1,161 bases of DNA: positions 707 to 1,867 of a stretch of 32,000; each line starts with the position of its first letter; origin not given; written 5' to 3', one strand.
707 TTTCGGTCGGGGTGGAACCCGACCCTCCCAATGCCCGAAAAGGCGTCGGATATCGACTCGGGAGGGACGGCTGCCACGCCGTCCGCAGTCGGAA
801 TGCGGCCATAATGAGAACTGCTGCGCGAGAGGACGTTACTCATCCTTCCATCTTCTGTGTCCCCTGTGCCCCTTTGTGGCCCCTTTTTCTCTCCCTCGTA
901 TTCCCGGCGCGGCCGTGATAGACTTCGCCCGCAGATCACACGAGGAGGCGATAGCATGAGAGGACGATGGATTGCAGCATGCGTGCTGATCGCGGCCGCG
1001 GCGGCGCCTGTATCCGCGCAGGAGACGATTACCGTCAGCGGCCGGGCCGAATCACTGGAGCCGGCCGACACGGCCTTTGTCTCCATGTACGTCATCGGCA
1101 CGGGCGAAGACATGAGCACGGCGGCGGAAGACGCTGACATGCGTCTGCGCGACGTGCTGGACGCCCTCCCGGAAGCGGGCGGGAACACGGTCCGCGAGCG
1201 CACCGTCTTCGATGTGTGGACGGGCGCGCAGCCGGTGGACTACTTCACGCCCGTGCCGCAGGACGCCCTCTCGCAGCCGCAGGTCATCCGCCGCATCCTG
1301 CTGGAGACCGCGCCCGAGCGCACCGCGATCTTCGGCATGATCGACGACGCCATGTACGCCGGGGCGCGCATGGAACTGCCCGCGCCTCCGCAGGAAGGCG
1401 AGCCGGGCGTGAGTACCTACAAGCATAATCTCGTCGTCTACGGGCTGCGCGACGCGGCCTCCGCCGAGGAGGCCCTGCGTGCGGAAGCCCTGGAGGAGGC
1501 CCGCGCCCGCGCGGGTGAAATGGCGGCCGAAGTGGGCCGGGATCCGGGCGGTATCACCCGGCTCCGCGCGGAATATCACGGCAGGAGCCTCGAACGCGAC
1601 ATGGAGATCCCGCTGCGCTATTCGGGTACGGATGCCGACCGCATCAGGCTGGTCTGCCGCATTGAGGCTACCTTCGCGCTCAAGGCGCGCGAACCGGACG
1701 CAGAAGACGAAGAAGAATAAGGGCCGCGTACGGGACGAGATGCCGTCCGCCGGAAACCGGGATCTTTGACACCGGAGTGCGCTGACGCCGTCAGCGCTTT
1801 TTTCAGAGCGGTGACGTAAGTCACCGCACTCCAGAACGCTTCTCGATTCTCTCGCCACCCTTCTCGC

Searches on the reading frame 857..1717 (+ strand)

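Call 72: search_protein_families(library=pfam, proteins=[window:857-1717:+], max_evalue=0.001)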
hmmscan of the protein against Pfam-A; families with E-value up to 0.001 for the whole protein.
window:857-1717:+ (287 aa): 1 family
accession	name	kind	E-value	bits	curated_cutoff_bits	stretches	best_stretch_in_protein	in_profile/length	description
PF04402.19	SIMPL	-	4.7e-13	50.3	25.2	1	58-239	1-161/205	Protein of unknown function (DUF541)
